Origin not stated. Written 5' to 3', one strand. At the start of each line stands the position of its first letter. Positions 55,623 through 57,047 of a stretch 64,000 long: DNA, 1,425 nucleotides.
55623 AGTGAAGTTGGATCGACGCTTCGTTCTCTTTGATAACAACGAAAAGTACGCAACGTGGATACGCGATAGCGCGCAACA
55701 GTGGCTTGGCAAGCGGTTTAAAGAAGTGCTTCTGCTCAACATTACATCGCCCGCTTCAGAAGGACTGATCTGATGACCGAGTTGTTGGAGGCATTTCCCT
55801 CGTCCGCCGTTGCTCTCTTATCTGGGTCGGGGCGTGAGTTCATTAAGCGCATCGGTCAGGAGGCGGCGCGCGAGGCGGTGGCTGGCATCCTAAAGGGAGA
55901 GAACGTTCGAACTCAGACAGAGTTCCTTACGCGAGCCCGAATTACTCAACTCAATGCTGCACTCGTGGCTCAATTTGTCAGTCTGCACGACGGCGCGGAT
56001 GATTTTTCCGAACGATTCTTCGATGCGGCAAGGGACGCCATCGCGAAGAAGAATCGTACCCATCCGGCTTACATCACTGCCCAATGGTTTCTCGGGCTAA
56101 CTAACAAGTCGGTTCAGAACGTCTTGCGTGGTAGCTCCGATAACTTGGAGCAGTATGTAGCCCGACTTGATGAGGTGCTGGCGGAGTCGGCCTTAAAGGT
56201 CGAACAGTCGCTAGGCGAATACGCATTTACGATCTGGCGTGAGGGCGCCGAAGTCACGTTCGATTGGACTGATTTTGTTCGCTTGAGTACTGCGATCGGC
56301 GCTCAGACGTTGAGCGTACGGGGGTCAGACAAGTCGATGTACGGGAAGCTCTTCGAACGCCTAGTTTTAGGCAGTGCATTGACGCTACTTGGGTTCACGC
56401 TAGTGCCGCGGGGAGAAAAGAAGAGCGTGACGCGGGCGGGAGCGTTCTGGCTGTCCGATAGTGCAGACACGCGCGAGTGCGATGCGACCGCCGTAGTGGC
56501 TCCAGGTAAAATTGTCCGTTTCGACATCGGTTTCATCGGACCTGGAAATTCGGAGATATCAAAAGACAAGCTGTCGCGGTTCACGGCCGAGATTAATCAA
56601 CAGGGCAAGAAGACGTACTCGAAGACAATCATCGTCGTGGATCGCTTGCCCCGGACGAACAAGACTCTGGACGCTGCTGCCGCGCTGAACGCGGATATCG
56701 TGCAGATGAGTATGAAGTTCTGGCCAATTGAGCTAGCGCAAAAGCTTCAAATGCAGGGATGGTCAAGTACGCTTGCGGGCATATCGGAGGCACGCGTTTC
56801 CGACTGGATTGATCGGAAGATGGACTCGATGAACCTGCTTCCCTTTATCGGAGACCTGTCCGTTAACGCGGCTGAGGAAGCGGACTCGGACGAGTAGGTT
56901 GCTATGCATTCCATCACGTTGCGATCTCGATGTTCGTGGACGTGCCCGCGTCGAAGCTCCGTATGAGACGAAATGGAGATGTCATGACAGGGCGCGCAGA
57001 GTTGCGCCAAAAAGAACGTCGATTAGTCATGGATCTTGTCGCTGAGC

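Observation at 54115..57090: AT-richer ~3 kb insertion carrying a beta-class DNA methyltransferase and a putative novel restriction endonuclease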

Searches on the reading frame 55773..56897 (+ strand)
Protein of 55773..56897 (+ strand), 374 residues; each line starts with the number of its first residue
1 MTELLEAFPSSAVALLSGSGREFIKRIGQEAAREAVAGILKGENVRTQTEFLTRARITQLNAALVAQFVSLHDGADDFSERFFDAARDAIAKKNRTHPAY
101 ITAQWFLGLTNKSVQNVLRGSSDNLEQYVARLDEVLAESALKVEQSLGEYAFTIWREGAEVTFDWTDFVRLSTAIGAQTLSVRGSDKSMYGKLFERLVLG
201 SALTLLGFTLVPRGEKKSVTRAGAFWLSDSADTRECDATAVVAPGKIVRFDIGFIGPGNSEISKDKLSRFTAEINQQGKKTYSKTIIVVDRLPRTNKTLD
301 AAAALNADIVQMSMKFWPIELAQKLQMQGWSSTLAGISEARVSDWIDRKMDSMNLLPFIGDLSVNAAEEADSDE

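Call 3: search_protein_families(library=pfam, proteins=[window:55773-56897:+], max_evalue=0.1)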
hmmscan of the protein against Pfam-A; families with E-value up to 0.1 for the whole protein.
window:55773-56897:+ (374 aa): 1 family
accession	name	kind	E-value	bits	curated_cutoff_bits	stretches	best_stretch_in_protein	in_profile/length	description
PF09516.16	RE_CfrBI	-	1.2e-18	67.8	25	1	35-270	7-243/257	CfrBI restriction endonuclease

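Call 4: search_protein_families(library=ncbifam, proteins=[window:55773-56897:+], max_evalue=0.1)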
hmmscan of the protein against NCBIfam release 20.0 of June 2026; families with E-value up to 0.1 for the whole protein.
window:55773-56897:+ (374 aa): 0 families

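Call 5: search_protein_families(library=padloc, proteins=[window:55773-56897:+], max_evalue=0.1)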
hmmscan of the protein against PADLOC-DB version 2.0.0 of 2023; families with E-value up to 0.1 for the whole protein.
window:55773-56897:+ (374 aa): 2 families
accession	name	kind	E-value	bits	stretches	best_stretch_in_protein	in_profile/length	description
PDLC03571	REase_II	-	3.4e-47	159.2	1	7-321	8-313/355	Type II restriction enzyme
PDLC05072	PDC-S70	-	0.023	12.5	1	307-366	28-86/167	-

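Call 9: search_solved_structures(query=window:55773-56897:+, max_evalue=10)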
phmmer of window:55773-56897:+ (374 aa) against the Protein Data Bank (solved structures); distinct sequences matched with E-value up to 10: 4.
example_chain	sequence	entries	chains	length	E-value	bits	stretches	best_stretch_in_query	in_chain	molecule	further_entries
6jeo_aE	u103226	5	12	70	0.42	12.9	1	210-270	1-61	Photosystem I reaction center subunit IV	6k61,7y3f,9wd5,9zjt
1qp2_A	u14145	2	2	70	0.71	12.2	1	210-271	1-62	PROTEIN (PSAE PROTEIN)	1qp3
6tcl_E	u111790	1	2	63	0.93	11.8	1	211-268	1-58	Photosystem I reaction center subunit IV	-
6tcl_E1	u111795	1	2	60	1.3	11.4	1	211-267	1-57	Photosystem I reaction center subunit IV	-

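Call 11: find_homologous_proteins(query=window:55773-56897:+, max_evalue=0.001)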
Query window:55773-56897:+ (374 aa): 946 proteins with E <= 0.001 among 8000 candidates; the best 120 are listed.
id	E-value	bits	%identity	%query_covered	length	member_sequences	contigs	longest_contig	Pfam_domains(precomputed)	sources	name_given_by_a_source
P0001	2.9e-239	811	100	100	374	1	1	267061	PF09516.17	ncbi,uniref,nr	ncbi:CfrBI family restriction endonuclease [Cognatilysobacter terrigena]|uniref:CfrBI family restric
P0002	1.2e-187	641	79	99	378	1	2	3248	PF09516.17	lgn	-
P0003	7.6e-151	520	65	98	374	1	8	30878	PF09516.17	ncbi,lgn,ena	-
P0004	3.3e-149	515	64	97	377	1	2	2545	PF09516.17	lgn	-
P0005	4.1e-149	514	65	96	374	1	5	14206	PF09516.17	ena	-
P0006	1.5e-148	513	63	99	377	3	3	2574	PF09516.17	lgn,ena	-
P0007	1.3e-147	510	63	98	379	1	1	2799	PF09516.17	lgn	-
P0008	6.1e-147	507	62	99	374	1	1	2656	PF09516.17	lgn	-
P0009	9.4e-145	500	63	98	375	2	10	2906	PF09516.17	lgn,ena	-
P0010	5.3e-132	458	58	97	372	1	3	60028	PF09516.17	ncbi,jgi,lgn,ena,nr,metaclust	ncbi:MAG: CfrBI family restriction endonuclease [Proteobacteria bacterium]|nr:CfrBI family restricti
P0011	6.5e-130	451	58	97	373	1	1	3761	PF09516.17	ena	-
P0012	7.5e-105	369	49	98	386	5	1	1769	PF09516.17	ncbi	-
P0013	6.3e-103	363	49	98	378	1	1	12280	PF09516.17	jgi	jgi:hypothetical protein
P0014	1.5e-102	361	47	97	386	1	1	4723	PF09516.17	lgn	-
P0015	1.1e-101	359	49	95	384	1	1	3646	PF09516.17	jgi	jgi:hypothetical protein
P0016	5.1e-100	353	49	95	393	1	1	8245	PF09516.17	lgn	-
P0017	3.0e-99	351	47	99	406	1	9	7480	PF09516.17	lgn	-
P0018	4.1e-99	350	47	99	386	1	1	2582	PF09516.17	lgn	-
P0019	4.3e-99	350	46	98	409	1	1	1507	PF09516.17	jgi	jgi:hypothetical protein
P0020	5.4e-99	350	49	97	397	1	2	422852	PF09516.17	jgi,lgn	jgi:hypothetical protein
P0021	5.7e-99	350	49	94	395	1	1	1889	PF09516.17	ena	-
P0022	7.2e-99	349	47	98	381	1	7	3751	PF09516.17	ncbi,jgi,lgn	ncbi:MAG: hypothetical protein RI951_799 [Pseudomonadota bacterium]|jgi:hypothetical protein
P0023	8.2e-99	349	48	96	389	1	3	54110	PF09516.17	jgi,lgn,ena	jgi:hypothetical protein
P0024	1.4e-98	348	46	98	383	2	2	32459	PF09516.17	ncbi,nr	ncbi:MAG: CfrBI family restriction endonuclease [Chloroflexi bacterium]|nr:CfrBI family restriction 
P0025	2.8e-98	347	50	94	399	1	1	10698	PF09516.17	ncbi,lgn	ncbi:MAG TPA: CfrBI family restriction endonuclease [Pyrinomonadaceae bacterium]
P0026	3.5e-98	347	47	98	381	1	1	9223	PF09516.17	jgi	jgi:hypothetical protein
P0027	4.6e-98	347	49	94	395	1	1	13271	PF09516.17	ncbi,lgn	ncbi:MAG: CfrBI family restriction endonuclease [Pyrinomonadaceae bacterium]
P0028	4.7e-98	347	49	96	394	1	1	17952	PF09516.17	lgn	-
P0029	7.2e-98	346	47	99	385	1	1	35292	PF09516.17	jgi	jgi:hypothetical protein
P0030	1.1e-97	345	47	98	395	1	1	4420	PF09516.17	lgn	-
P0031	1.2e-97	345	46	97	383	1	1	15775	PF09516.17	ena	-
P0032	1.3e-97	345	47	95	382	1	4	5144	PF09516.17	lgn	-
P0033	1.4e-97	345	48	95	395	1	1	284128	PF09516.17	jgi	jgi:hypothetical protein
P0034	1.4e-97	345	48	95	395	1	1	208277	PF09516.17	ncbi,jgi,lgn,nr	ncbi:MAG TPA: CfrBI family restriction endonuclease [Pyrinomonadaceae bacterium]|jgi:hypothetical pr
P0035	1.5e-97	345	48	95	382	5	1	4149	PF09516.17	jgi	-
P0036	1.8e-97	345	48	95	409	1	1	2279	PF09516.17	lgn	-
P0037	2.1e-97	344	48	96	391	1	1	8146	PF09516.17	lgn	-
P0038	3.0e-97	344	48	94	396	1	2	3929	PF09516.17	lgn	-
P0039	8.8e-97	342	46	98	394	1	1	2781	PF09516.17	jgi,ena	-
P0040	9.8e-97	342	47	97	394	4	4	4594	PF09516.17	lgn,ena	-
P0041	1.1e-96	342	45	99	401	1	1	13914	PF09516.17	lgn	-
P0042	2.1e-96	341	48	98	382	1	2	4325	PF09516.17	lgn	-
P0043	2.5e-96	341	49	94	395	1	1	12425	PF09516.17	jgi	-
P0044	2.7e-96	341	47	97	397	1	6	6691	PF09516.17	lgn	-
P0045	4.7e-96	340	46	98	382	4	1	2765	PF09516.17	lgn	-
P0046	4.9e-96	340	45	99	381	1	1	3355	PF09516.17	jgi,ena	-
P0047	6.4e-96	340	48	99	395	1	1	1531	PF09516.17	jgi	-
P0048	9.1e-96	339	47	97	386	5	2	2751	PF09516.17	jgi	jgi:hypothetical protein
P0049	1.1e-95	339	48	94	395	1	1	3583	PF09516.17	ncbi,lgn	-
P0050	1.2e-95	339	48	95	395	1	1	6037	PF09516.17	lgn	-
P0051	1.5e-95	338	48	95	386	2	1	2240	PF09516.17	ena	-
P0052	1.7e-95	338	47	98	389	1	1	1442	PF09516.17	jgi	jgi:hypothetical protein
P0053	1.7e-95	338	49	95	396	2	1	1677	PF09516.17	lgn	-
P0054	1.8e-95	338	48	95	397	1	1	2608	PF09516.17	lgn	-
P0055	2.4e-95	338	49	98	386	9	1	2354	PF09516.17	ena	-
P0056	2.7e-95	338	46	95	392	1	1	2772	PF09516.17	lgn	-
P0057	3.1e-95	337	46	99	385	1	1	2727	PF09516.17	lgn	-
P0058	3.2e-95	337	48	94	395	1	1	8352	PF09516.17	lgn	-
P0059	3.8e-95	337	48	94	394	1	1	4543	PF09516.17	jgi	-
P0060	3.9e-95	337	46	97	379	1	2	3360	PF09516.17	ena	-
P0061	4.2e-95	337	46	99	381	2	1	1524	PF09516.17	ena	-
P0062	4.4e-95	337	49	94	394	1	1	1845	PF09516.17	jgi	jgi:hypothetical protein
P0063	4.8e-95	337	48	95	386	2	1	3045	PF09516.17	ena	-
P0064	5.0e-95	337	47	98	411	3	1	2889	PF09516.17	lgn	-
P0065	5.0e-95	337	45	95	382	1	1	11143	PF09516.17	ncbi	-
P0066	6.1e-95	336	46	97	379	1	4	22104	PF09516.17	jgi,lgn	jgi:hypothetical protein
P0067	6.3e-95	336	48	98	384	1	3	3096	PF09516.17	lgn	-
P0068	6.8e-95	336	46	98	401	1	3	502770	PF09516.17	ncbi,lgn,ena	-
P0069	7.7e-95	336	46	98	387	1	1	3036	PF09516.17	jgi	jgi:hypothetical protein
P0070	8.5e-95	336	48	95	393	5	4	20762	PF09516.17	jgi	jgi:CfrBI restriction endonuclease.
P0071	8.7e-95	336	47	94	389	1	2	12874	PF09516.17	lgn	-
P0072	1.1e-94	336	46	98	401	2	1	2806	PF09516.17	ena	-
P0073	1.1e-94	335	48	96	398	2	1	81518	PF09516.17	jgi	jgi:hypothetical protein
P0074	1.4e-94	335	47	97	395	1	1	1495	PF09516.17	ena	-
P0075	1.8e-94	335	46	95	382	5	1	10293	PF09516.17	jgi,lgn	jgi:hypothetical protein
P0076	2.0e-94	335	46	97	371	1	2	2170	PF09516.17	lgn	-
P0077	2.1e-94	335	45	98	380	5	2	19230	PF09516.17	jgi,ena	-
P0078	2.1e-94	335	48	94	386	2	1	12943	PF09516.17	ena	-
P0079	2.2e-94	335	48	97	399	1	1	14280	PF09516.17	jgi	jgi:hypothetical protein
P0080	2.3e-94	334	46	97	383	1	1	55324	PF09516.17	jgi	jgi:hypothetical protein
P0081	3.4e-94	334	48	95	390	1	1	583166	PF09516.17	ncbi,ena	-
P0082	3.5e-94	334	47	94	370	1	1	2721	PF09516.17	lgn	-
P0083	3.7e-94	334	47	97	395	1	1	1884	PF09516.17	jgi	jgi:hypothetical protein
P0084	3.8e-94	334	46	98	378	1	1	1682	PF09516.17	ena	-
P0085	4.0e-94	334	47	98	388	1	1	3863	PF09516.17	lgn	-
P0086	5.6e-94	333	47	95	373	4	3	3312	PF09516.17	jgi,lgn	-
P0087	8.5e-94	333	48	96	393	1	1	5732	PF09516.17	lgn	-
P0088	1.0e-93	332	47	98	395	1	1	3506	PF09516.17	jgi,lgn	jgi:hypothetical protein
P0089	1.2e-93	332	44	95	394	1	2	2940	PF09516.17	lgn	-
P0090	2.6e-93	331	47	96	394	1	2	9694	PF09516.17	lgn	-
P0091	3.0e-93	331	48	95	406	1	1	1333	PF09516.17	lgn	-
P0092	3.1e-93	331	47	98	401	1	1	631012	PF09516.17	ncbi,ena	-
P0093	3.2e-93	331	45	99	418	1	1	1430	PF09516.17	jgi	jgi:hypothetical protein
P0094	3.4e-93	331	46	96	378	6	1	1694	PF09516.17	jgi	-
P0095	3.6e-93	331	47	97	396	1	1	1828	PF09516.17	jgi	jgi:hypothetical protein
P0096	3.7e-93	331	48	95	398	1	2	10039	PF09516.17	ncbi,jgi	jgi:hypothetical protein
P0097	4.3e-93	330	46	98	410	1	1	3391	PF09516.17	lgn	-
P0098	4.6e-93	330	46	97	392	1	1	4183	PF09516.17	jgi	-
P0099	4.9e-93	330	46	98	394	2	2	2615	PF09516.17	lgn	-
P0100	5.2e-93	330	47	99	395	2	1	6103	PF09516.17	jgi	-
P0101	5.5e-93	330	45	98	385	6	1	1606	PF09516.17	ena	-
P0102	5.9e-93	330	46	99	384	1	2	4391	PF09516.17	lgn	-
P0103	6.5e-93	330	48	94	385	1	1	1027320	PF09516.17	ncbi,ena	-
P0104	6.6e-93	330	47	97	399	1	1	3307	PF09516.17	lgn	-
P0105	6.6e-93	330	46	97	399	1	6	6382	PF09516.17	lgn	-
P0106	6.8e-93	330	42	98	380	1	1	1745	PF09516.17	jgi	jgi:hypothetical protein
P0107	6.8e-93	330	46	97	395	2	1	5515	PF09516.17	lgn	-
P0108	7.4e-93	330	45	98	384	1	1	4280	PF09516.17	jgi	jgi:hypothetical protein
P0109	7.4e-93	329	45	99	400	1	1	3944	PF09516.17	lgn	-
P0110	8.4e-93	329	47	98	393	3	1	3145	PF09516.17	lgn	-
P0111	8.8e-93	329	47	94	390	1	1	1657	PF09516.17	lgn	-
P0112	9.6e-93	329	45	98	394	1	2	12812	PF09516.17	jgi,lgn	-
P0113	9.8e-93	329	45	98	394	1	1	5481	PF09516.17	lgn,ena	-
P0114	1.1e-92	329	45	97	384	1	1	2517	PF09516.17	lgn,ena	-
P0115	1.1e-92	329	46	97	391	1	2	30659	PF09516.17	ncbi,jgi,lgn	-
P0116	1.2e-92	329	43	97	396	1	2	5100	PF09516.17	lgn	-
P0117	1.2e-92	329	45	97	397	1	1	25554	PF09516.17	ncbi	-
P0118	1.4e-92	329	46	95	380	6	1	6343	PF09516.17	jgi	-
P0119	1.5e-92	328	45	97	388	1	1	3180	PF09516.17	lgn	-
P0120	1.5e-92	328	46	97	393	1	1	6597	PF09516.17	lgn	-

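Call 33: search_dna_similar(query=window:55773-56897:+, collection=plasmids, mode=protein, max_evalue=0.001, max_rows=25)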
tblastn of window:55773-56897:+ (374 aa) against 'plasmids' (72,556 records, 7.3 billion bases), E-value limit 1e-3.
Records with a match: 15; places in all: 15; records where one place covers at least 80% of the query: 14.
Best place of each record, by identity: <60% 15.
By first word of the organism name: Escherichia 10; Salmonella 4; Klebsiella 1.
By predicted mobility (MOB-suite, as given by PLSDB): mobilizable 15.
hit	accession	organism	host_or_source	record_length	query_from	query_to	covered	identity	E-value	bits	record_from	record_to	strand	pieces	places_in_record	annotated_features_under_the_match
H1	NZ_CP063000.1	Klebsiella pneumoniae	Homo sapiens,Gall bladder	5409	7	361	95%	33.0%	4e-45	172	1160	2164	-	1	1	CfrBI family restriction endonuclease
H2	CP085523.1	Escherichia coli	culture,feces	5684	7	361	95%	31.4%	2e-43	168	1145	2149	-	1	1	CfrBI family restriction endonuclease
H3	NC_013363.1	Escherichia coli O26:H11 str. 11368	-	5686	7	361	95%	31.4%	2e-43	168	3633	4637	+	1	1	CfrBI family restriction endonuclease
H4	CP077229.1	Escherichia coli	Seth Lab strain,Seth Lab Isolate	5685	7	361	95%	31.4%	2e-43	168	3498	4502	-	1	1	CfrBI family restriction endonuclease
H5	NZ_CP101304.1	Escherichia coli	Homo sapiens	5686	7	361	95%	31.4%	2e-43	168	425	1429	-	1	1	CfrBI family restriction endonuclease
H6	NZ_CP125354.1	Escherichia fergusonii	chicken meat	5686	7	361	95%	31.4%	2e-43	168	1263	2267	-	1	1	CfrBI family restriction endonuclease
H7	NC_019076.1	Escherichia coli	-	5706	7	361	95%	31.4%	2e-43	168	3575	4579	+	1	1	CfrBI family restriction endonuclease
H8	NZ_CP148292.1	Escherichia coli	Cat,single cell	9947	7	361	95%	31.4%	2e-43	168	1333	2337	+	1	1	CfrBI family restriction endonuclease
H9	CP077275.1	Escherichia coli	Seth Lab strain,Seth Lab Isolate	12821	7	361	95%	31.4%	2e-43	168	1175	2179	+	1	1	CfrBI family restriction endonuclease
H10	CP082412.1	Salmonella enterica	animal-swine-market swine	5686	7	361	95%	31.4%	2e-43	167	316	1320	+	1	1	CfrBI family restriction endonuclease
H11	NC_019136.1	Salmonella enterica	-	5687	7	361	95%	31.4%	2e-43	167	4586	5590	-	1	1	CfrBI family restriction endonuclease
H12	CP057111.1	Escherichia coli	culture,Pooled sheep faecal samples ...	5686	7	317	83%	33.5%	2e-43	167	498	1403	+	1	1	CfrBI family restriction endonuclease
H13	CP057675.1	Escherichia coli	culture,Pooled sheep faecal samples ...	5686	7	317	83%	33.5%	2e-43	167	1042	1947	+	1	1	CfrBI family restriction endonuclease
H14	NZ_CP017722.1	Salmonella enterica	food,mango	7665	7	317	83%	33.5%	3e-43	167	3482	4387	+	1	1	CfrBI family restriction endonuclease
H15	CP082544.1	Salmonella enterica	Chicken Legs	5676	7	290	76%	35.0%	2e-39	156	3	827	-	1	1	none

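Call 34: get_annotated_region(hit=H3, flank=3000)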
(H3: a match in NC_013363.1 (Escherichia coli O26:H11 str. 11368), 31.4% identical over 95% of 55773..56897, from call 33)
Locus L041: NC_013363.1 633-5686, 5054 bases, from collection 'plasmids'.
description: Escherichia coli O26:H11 str. 11368 plasmid pO26_3, complete sequence
organism: Escherichia coli O26:H11 str. 11368 (NCBI taxid 573235)
taxonomy: Bacteria; Pseudomonadota; Gammaproteobacteria; Enterobacterales; Enterobacteriaceae; Escherichia; Escherichia coli; Escherichia coli O26:H11 str. 11368
host: -; source: -; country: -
typing (MOB-suite, as given by PLSDB): mobilizable; replicon rep_cluster_2350; relaxase MOBP
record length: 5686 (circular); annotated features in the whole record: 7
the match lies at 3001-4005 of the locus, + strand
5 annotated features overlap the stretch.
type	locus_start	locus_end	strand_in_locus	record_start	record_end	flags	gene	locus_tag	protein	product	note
CDS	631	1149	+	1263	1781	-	-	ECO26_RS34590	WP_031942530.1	MbeB family mobilization protein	-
CDS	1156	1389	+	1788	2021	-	-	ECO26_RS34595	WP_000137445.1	MbeD family mobilization/exclusion protein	-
CDS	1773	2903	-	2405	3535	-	-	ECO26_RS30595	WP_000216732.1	site-specific DNA-methyltransferase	GO:0009307 - DNA restriction-modification system [Evidence IEA]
CDS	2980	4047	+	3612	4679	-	-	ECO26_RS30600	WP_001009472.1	CfrBI family restriction endonuclease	-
CDS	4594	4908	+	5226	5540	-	-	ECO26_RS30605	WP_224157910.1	hypothetical protein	-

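Call 35: get_annotated_region(hit=H1, flank=3000)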
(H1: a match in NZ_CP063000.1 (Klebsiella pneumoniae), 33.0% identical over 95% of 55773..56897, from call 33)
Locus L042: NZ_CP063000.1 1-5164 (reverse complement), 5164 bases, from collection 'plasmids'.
description: Klebsiella pneumoniae strain CriePir197 plasmid unnamed3
organism: Klebsiella pneumoniae (NCBI taxid 573)
taxonomy: Bacteria; Pseudomonadota; Gammaproteobacteria; Enterobacterales; Enterobacteriaceae; Klebsiella; Klebsiella pneumoniae
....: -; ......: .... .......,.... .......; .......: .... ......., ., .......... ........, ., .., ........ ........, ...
typing (MOB-suite, as given by PLSDB): mobilizable; replicon rep_cluster_2335; relaxase MOBP,MOBP
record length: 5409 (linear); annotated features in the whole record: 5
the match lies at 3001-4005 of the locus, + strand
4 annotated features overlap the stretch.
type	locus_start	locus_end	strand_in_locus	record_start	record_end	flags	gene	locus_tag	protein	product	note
CDS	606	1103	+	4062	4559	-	-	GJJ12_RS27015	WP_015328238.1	MbeB family mobilization protein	-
CDS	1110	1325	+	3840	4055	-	-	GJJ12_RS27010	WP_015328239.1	MbeD family mobilization/exclusion protein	-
CDS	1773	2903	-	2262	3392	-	-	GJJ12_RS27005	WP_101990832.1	site-specific DNA-methyltransferase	GO:0009307 - DNA restriction-modification system [Evidence IEA]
CDS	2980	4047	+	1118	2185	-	-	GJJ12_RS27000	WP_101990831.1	CfrBI family restriction endonuclease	-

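Call 41: predict_structure(alignment_id=A1)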
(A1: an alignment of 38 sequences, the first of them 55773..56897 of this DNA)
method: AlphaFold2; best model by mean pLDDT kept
length: 374 residues; sequences in the alignment: 38
mean_pLDDT: 85.7   pTM: 0.83
mean pLDDT of the five models: 85.7, 85.1, 83.9, 83.6, 82.6
residues with pLDDT >= 90: 192; 70-90: 136; 50-70: 30; < 50: 16
segments of 3 or more residues with pLDDT < 50: 231-233, 255-262, 370-374
pLDDT, mean of each block of 10 residues (from residue 1): 84 88 91 94 89 93 94 81 89 88 94 87 91 95 96 88 92 96 83 89 97 88 87 71 93 60 57 65 85 73 83 86 94 93 96 91 66 40
secondary structure, 60 per line:
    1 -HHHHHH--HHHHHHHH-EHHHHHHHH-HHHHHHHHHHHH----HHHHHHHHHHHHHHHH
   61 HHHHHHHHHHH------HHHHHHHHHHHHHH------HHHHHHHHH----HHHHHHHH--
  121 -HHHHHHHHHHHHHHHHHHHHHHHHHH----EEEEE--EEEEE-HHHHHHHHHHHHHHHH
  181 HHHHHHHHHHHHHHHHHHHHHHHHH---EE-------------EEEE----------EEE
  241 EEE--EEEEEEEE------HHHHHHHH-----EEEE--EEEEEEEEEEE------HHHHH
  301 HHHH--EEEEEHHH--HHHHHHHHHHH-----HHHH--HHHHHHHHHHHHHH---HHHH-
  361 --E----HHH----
elements in order: H2-7 H10-17 H20-27 H29-40 H45-71 H78-91 H98-106 H111-118 H122-147 E152-156 E159-163 H165-205 E224-227 E238-243 E246-253 H260-267 E273-276 E279-289 H296-304 E307-311 H317-327 H333-336 H339-352 H356-359

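Call 42: find_encoding_contigs(protein=P0003, flank=6000, max_places=3)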
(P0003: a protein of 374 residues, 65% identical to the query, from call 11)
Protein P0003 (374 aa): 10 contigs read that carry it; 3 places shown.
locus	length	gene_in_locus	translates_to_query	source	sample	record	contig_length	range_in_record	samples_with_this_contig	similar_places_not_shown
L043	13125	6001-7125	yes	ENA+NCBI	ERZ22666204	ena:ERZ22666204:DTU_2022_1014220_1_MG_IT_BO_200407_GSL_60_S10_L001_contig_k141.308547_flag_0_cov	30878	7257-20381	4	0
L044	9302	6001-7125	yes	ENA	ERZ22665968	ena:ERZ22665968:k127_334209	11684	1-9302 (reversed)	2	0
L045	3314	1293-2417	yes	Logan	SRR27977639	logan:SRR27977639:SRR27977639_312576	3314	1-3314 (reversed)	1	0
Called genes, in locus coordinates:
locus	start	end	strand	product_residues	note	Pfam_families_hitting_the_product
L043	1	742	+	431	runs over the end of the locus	PF00501:AMP-binding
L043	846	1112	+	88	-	PF04226:Transgly_assoc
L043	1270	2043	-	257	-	PF03372:Exo_endo_phos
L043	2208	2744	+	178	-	PF01292:Ni_hydr_CYTB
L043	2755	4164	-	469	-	PF00171:Aldedh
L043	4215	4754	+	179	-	PF00132:Hexapep (weak), PF25087:GMPPB_C (faint), PF25084:LbH_EIF2B (weak), PF00132:Hexapep (weak)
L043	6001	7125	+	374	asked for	PF09516:RE_CfrBI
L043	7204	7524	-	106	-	PF04237:YjbR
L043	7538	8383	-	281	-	PF08501:Shikimate_dh_N, PF01488:Shikimate_DH, PF18317:SDH_C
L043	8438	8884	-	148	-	PF00583:Acetyltransf_1, PF13673:Acetyltransf_10, PF13508:Acetyltransf_7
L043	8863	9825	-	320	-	PF00490:ALAD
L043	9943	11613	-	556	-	PF02225:PA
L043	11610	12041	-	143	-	-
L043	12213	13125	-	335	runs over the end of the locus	PF21168:FkbO_Hyg5-like_N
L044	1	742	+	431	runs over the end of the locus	PF00501:AMP-binding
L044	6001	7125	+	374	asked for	PF09516:RE_CfrBI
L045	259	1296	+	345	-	PF01555:N6_N4_Mtase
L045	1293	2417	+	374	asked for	PF09516:RE_CfrBI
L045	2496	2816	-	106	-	PF04237:YjbR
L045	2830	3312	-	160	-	?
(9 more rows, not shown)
